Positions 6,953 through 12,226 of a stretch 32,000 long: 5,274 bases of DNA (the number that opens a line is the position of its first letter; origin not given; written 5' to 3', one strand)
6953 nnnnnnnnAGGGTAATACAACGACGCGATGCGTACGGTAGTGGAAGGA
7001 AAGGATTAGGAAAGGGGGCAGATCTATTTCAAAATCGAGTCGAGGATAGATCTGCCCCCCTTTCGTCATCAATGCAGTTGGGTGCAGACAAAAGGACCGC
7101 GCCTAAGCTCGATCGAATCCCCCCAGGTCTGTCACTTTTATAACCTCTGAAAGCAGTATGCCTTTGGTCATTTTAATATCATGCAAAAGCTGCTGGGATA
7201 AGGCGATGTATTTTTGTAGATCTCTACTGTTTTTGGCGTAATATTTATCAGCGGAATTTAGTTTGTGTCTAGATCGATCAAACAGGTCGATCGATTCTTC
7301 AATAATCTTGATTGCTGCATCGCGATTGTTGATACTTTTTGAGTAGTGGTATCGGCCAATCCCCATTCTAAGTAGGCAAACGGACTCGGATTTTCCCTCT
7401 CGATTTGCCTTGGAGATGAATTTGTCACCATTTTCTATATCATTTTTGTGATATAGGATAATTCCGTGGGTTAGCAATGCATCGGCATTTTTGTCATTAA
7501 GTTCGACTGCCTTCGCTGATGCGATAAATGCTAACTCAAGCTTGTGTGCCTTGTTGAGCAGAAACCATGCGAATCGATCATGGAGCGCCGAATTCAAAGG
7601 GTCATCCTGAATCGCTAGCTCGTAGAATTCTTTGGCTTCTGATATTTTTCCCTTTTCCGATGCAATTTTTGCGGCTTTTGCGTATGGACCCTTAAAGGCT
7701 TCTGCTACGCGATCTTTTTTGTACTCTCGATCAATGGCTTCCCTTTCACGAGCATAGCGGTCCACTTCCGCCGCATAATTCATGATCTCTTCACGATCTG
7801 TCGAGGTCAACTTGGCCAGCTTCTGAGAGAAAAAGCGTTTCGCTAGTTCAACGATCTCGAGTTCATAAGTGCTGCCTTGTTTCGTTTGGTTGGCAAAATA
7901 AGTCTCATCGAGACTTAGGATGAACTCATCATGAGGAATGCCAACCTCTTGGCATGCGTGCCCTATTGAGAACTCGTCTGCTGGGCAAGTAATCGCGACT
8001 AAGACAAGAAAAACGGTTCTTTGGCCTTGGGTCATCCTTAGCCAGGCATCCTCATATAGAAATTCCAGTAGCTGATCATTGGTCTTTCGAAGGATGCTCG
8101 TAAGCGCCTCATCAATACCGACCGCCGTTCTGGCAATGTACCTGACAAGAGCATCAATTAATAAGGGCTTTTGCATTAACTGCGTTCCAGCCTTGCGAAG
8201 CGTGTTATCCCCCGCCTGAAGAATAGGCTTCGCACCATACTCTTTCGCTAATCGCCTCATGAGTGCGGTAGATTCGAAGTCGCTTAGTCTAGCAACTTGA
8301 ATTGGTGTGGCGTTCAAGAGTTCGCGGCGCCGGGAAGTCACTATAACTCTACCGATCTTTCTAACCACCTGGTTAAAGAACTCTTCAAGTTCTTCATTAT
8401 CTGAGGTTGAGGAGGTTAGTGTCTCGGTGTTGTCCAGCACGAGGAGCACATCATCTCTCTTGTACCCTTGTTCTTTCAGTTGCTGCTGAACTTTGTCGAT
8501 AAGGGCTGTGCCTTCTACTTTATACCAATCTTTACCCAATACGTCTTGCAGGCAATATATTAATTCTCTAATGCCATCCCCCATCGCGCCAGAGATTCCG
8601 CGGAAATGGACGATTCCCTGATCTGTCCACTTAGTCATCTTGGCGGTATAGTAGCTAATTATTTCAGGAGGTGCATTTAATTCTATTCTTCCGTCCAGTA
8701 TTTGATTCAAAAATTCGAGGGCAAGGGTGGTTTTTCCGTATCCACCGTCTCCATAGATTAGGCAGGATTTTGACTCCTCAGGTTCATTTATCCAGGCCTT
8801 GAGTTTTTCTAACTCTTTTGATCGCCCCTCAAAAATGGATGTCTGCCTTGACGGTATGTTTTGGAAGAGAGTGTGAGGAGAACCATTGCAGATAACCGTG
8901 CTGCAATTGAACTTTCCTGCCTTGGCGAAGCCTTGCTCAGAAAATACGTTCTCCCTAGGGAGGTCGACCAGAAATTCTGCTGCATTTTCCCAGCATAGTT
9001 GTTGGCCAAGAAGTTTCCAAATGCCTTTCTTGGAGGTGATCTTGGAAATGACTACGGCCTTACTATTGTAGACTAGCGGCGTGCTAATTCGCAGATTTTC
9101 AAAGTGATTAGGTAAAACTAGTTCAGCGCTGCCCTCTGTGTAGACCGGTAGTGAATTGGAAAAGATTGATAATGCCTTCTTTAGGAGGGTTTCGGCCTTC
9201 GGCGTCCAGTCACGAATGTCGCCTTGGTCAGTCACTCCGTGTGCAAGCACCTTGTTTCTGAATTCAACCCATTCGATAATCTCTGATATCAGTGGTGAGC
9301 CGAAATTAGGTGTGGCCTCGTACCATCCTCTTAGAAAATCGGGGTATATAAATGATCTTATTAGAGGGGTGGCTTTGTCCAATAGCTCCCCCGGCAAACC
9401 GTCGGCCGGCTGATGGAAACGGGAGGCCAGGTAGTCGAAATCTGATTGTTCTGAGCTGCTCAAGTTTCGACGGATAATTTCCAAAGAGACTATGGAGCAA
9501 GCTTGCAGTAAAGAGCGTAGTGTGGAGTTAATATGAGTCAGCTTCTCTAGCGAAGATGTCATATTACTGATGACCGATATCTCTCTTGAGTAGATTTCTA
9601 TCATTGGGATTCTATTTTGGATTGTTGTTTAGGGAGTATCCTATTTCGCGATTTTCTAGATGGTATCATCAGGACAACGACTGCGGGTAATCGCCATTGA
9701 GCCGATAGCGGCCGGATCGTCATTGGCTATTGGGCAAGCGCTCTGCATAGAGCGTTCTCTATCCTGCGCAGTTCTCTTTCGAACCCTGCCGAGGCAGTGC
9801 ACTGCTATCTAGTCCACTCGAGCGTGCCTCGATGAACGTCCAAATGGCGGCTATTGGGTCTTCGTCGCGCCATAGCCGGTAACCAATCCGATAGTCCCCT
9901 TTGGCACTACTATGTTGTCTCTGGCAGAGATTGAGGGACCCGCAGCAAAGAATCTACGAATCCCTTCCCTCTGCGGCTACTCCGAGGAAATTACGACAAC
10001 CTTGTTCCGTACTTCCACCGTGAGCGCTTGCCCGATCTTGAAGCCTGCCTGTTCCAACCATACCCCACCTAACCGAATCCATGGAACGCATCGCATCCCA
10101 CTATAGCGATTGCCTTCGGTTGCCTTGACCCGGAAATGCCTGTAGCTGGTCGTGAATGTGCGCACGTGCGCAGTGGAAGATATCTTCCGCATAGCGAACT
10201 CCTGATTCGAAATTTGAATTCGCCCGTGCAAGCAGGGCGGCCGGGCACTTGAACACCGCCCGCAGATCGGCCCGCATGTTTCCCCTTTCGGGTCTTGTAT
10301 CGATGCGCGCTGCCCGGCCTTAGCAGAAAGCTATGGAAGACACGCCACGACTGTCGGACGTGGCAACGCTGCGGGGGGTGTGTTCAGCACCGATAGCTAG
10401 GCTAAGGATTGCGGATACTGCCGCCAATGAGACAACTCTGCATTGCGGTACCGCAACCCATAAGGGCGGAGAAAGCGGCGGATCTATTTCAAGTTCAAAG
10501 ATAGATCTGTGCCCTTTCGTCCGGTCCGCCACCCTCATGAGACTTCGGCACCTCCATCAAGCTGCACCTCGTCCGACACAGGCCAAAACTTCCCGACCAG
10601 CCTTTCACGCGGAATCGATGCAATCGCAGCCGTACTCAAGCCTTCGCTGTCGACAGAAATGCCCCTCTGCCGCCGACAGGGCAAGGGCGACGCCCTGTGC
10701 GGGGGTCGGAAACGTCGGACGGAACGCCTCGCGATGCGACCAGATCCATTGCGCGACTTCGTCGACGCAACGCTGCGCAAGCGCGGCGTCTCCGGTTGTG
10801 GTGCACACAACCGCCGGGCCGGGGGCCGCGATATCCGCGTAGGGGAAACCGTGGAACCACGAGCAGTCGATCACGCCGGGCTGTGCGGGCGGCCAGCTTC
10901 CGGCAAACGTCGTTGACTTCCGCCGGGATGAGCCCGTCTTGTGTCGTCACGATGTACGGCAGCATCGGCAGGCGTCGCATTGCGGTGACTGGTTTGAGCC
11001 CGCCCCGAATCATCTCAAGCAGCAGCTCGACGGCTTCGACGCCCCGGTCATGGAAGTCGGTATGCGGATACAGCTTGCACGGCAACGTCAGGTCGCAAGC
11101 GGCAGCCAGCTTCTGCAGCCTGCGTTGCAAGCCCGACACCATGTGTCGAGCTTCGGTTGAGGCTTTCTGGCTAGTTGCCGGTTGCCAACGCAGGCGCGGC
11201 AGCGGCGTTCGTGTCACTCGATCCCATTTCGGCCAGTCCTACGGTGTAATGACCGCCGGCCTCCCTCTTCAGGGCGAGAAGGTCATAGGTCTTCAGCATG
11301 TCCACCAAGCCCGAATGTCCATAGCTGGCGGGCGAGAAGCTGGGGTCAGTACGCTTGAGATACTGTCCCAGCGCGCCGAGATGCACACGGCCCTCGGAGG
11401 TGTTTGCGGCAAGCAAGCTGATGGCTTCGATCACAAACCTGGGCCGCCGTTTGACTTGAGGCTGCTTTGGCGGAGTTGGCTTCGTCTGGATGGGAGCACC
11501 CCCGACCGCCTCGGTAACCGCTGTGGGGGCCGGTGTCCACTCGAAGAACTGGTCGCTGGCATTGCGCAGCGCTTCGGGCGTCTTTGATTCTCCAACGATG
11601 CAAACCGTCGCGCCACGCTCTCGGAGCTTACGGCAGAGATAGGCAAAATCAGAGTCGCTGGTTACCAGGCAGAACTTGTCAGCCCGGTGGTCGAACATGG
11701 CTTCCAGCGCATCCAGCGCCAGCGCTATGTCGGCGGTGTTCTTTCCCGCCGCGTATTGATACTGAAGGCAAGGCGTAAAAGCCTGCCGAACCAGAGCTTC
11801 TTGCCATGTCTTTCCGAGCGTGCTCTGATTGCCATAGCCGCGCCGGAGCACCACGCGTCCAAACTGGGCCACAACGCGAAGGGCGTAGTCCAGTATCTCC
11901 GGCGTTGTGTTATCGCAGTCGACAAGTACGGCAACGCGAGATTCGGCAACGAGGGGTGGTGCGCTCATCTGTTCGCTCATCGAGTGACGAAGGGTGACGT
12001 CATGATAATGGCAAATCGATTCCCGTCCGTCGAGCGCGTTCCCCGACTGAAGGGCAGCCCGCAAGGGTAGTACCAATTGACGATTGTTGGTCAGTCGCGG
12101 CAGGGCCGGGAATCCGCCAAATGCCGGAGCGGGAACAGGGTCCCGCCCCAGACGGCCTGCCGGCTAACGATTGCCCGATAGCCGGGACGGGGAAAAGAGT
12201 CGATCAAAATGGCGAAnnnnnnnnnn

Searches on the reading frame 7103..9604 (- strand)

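Call 48: search_protein_families(library=pfam, proteins=[window:7103-9604:-], max_evalue=0.001)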
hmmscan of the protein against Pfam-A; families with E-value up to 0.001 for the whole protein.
window:7103-9604:- (833 aa): 6 families
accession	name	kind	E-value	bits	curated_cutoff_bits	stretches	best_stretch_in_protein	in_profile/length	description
PF13191.12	AAA_16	-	4e-07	31.1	32.6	1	260-400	4-148/167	AAA ATPase domain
PF13401.12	AAA_22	-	1e-06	29.5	27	1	279-412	6-110/130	AAA domain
PF01637.24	ATPase_2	-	2.7e-06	27.8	33.2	1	260-416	3-142/225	ATPase domain predominantly from Archaea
PF20703.3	nSTAND1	-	7.1e-05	23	27.1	1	253-430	11-164/379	Novel STAND NTPase 1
PF24883.2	NPHP3_N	-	0.00012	22.8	24.8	1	266-425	10-164/164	Nephrocystin 3, N-terminal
PF00308.24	Bac_DnaA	-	0.00052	20.7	23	0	367-427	82-140/162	Bacterial DnaA ATPAse domain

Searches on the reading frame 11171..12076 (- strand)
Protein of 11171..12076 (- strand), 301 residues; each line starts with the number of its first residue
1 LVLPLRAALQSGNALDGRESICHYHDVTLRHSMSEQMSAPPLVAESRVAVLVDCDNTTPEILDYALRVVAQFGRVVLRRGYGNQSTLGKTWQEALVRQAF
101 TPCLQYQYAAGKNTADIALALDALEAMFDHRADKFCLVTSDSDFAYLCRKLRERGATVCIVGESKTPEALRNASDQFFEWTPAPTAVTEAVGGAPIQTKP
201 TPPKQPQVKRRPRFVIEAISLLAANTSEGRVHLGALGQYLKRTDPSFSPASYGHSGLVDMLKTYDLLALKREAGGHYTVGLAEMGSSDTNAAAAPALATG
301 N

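Call 48: search_protein_families(library=pfam, proteins=[window:11171-12076:-], max_evalue=0.001)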
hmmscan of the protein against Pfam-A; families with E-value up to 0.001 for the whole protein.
window:11171-12076:- (301 aa): 2 families
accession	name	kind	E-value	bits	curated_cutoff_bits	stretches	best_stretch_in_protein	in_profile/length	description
PF01936.24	NYN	-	2.5e-29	103.1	24.2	1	47-179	1-143/145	NYN domain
PF12872.13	OST-HTH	-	8.3e-11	42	23.8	1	217-277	8-69/71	OST-HTH/LOTUS domain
